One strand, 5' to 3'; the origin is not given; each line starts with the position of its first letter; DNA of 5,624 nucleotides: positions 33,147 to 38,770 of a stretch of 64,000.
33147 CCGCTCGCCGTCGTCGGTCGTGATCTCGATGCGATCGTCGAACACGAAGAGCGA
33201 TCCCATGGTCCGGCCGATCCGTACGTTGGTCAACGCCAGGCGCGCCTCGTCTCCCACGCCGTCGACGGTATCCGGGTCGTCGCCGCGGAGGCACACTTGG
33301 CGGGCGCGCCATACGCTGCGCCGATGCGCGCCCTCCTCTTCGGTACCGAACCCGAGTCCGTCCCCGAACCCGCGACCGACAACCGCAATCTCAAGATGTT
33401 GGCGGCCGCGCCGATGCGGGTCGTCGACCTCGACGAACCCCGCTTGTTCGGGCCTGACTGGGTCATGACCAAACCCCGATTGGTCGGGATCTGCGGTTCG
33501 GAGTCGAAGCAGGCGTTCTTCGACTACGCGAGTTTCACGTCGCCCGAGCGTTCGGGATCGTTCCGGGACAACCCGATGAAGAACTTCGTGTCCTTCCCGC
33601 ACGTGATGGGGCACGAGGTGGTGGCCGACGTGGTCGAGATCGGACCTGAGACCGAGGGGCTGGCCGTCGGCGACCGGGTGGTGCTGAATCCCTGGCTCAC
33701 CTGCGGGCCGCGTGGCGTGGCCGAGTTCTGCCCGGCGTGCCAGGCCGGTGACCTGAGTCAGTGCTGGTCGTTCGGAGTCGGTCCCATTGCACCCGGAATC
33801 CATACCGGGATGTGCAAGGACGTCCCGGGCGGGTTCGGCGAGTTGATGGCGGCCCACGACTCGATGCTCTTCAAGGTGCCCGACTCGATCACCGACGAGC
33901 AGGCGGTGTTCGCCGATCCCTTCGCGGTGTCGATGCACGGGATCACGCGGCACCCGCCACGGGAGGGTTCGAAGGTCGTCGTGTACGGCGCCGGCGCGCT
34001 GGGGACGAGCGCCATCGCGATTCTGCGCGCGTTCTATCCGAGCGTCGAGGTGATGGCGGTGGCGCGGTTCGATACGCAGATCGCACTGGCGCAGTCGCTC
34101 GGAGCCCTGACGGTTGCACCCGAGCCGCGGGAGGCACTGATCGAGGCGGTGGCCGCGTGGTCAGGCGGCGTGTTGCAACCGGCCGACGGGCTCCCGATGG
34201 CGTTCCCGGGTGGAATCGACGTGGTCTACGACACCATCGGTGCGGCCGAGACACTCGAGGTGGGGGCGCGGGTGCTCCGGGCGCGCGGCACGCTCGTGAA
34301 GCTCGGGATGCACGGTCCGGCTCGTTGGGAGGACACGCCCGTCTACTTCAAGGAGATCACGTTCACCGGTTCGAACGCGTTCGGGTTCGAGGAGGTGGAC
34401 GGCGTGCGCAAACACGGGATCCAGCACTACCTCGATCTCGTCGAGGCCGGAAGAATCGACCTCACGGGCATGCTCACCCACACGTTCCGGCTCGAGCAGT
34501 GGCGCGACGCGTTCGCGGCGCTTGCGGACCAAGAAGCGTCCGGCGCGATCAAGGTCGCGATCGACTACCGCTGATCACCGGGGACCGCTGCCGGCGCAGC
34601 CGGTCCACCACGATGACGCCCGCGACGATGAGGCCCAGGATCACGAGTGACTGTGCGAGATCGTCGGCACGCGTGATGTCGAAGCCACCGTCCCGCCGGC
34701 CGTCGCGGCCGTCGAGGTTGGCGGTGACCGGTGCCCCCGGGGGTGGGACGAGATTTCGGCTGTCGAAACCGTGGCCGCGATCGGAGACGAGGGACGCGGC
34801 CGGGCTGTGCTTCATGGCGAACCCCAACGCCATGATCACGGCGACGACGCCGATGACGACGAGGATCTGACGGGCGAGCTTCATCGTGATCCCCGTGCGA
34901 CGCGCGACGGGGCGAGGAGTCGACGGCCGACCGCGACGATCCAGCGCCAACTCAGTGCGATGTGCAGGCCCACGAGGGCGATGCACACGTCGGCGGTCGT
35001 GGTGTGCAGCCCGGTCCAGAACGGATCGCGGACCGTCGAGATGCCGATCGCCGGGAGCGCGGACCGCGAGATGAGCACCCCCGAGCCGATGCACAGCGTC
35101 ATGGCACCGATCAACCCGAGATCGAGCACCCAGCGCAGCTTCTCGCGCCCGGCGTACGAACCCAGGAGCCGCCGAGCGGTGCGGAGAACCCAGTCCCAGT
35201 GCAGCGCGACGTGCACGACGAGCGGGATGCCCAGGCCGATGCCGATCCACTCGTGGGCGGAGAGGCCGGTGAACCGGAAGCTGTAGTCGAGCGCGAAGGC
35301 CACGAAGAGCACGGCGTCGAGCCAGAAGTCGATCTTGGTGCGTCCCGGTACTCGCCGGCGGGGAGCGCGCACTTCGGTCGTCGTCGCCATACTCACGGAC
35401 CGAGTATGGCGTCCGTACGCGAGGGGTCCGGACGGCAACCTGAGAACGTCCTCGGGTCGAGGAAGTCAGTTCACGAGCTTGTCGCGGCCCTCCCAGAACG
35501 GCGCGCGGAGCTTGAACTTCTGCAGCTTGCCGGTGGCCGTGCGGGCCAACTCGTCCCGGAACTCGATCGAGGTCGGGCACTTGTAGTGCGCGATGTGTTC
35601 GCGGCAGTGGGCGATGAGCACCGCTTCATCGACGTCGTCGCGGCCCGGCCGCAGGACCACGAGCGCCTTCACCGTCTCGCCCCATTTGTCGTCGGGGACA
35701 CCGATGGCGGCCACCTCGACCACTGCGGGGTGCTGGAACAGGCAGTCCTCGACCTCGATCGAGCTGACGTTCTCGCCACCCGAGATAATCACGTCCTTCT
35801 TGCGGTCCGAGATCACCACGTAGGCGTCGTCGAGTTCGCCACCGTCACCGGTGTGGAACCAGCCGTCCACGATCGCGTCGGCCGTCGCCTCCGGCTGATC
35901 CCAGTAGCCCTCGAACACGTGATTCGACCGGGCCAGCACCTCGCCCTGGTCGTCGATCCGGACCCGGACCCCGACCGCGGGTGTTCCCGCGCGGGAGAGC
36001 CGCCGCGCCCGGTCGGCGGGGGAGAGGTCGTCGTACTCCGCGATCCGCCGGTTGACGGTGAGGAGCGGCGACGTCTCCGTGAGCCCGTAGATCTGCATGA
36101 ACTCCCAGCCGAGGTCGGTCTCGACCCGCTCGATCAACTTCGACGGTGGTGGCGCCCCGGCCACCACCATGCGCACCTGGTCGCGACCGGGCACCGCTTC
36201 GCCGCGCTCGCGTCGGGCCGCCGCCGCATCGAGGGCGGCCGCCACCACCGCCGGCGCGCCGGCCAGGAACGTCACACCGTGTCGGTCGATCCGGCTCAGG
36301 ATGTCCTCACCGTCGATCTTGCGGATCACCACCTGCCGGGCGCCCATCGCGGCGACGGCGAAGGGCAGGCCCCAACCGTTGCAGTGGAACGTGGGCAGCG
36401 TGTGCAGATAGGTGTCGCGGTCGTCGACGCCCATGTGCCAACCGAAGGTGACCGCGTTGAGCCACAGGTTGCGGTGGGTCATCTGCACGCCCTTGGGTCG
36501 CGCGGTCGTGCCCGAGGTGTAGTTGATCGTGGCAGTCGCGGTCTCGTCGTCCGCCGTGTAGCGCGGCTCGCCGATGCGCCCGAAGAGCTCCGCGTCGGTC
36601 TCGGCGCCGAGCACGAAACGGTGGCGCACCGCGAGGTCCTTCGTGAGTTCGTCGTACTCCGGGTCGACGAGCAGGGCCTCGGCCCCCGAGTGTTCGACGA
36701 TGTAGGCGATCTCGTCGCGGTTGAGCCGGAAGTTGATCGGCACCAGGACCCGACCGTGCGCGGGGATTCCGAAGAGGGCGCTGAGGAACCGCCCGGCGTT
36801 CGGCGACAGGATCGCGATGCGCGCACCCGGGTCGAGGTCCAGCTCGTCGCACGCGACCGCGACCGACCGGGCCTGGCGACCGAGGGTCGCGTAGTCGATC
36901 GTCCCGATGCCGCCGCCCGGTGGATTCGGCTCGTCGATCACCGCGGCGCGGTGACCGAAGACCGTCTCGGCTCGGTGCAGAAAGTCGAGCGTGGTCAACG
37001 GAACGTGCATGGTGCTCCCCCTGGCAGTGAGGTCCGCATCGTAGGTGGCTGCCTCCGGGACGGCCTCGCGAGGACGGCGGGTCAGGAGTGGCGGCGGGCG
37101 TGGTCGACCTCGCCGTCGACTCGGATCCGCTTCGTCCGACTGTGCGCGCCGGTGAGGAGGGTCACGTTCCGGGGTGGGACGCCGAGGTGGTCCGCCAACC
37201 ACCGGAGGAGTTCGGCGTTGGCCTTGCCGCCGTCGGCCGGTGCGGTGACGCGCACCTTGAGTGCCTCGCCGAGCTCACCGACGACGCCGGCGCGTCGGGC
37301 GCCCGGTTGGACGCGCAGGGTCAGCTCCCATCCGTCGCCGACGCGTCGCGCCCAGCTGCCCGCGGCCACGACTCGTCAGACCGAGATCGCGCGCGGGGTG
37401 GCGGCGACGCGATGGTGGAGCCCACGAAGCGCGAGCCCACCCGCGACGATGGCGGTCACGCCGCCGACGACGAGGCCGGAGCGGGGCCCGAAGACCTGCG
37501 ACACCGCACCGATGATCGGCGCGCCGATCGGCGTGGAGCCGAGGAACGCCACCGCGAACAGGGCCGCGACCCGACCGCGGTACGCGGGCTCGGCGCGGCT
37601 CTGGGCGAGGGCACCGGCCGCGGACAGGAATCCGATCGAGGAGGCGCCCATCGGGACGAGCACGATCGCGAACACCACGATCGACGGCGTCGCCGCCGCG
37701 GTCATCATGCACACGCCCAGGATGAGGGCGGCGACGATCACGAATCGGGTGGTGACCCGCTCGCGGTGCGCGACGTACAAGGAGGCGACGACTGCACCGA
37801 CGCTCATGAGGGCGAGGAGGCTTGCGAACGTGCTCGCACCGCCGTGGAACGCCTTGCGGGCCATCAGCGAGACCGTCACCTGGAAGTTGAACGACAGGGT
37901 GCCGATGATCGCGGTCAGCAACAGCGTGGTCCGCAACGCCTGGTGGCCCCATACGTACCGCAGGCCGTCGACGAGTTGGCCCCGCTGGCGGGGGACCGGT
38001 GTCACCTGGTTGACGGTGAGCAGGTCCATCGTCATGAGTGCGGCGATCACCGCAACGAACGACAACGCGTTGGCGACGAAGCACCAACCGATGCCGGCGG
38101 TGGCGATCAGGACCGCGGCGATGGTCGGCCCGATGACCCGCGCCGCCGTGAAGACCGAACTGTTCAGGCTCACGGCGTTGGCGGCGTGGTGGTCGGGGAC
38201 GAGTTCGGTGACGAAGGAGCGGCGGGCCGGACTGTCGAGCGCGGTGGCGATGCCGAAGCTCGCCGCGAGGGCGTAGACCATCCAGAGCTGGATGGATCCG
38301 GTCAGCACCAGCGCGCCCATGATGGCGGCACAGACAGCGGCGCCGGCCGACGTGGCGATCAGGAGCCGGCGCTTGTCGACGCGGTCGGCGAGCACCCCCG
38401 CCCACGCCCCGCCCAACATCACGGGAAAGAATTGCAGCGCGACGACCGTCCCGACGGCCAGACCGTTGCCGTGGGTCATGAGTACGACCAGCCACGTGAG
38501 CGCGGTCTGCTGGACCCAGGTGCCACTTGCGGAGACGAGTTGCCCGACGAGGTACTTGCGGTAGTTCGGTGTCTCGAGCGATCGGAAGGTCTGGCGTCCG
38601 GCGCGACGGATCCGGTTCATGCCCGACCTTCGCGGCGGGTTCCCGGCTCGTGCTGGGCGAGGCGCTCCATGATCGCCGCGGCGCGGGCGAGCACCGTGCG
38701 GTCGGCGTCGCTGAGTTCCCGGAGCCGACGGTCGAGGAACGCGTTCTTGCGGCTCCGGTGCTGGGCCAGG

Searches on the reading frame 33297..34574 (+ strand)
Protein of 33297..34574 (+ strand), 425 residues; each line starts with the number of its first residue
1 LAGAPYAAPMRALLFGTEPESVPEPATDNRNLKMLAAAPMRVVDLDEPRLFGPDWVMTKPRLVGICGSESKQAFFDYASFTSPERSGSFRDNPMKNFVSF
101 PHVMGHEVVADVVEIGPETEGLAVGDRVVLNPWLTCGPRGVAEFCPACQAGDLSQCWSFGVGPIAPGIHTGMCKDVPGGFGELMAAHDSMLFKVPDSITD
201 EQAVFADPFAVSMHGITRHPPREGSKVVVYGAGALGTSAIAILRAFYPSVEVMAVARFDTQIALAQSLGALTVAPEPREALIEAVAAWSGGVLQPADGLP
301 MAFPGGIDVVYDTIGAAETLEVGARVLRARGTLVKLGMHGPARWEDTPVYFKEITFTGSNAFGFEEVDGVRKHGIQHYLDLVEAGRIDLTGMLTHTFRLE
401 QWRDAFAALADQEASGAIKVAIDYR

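Call 24: search_protein_families(library=pfam, proteins=[window:33297-34574:+])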
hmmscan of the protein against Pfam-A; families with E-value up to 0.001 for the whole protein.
window:33297-34574:+ (425 aa): 4 families
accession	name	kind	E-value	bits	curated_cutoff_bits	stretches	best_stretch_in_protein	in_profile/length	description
PF08240.17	ADH_N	-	2.2e-17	63.7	23.5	1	52-196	1-104/104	Alcohol dehydrogenase GroES-like domain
PF00107.32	ADH_zinc_N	-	2e-12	47.6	31.8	1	234-367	1-120/129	Zinc-binding dehydrogenase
PF13602.12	ADH_zinc_N_2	-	2.3e-08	35.5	27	1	304-416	21-130/134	Zinc-binding dehydrogenase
PF16912.11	Glu_dehyd_C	-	0.0002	21.4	34.9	0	225-422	32-209/211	Glucose dehydrogenase C-terminus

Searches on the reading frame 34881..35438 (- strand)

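Call 24: search_protein_families(library=pfam, proteins=[window:34881-35438:-])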
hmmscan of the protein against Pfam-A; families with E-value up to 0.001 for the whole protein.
window:34881-35438:- (185 aa): 2 families
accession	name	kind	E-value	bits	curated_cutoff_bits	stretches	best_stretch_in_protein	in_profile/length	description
PF14358.11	DUF4405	-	3.8e-11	43.8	26.7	1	104-164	1-66/66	Domain of unknown function (DUF4405)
PF01292.26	Ni_hydr_CYTB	-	9.8e-05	22.6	30.1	1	48-162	39-161/179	Prokaryotic cytochrome b561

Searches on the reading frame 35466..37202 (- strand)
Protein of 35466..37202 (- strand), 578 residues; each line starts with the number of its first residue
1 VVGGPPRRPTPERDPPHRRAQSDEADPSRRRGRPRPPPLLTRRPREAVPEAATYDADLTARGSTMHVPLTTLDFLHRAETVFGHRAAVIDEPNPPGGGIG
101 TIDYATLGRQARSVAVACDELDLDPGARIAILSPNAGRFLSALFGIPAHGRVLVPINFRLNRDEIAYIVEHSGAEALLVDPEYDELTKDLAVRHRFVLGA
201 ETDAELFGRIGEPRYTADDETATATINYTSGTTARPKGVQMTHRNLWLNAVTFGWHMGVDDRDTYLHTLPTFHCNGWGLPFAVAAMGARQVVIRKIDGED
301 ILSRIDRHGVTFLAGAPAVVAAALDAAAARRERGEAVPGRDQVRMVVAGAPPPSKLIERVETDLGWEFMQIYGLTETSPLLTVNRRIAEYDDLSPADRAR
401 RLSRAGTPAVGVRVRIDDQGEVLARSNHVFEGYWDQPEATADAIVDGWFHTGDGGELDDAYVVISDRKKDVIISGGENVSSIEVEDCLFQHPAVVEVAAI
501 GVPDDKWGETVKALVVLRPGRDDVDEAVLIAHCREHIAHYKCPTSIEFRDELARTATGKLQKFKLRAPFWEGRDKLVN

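Call 24: search_protein_families(library=pfam, proteins=[window:35466-37202:-])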
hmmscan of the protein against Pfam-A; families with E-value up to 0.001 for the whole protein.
window:35466-37202:- (578 aa): 2 families
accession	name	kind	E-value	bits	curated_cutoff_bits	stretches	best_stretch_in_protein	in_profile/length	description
PF00501.34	AMP-binding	-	6.1e-65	219.9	29.9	1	80-434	6-384/384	AMP-binding enzyme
PF13193.12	AMP-binding_C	-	8.6e-23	81.5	24.5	1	483-559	1-76/76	AMP-binding enzyme C-terminal domain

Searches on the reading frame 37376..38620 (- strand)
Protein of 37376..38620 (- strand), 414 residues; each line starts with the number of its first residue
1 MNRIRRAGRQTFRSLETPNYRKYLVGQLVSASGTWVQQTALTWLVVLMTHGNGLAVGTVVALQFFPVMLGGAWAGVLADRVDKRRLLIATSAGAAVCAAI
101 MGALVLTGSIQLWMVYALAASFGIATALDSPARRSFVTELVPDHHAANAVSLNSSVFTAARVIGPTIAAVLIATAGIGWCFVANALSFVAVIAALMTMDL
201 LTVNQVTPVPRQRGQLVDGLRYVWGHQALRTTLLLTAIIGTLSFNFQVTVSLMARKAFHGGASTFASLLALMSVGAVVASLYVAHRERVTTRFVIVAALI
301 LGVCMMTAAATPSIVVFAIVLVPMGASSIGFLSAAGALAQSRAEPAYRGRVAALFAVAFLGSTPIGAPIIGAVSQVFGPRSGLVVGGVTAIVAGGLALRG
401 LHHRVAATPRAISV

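Call 24: search_protein_families(library=pfam, proteins=[window:37376-38620:-])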
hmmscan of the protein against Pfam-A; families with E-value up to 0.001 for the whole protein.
window:37376-38620:- (414 aa): 2 families
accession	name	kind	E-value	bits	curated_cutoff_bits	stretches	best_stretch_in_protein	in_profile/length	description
PF05977.19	MFS_3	-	4.3e-45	154.6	27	1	13-396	5-389/524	Transmembrane secretion effector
PF07690.21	MFS_1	-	4.6e-33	115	33.4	2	24-360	2-340/347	Major Facilitator Superfamily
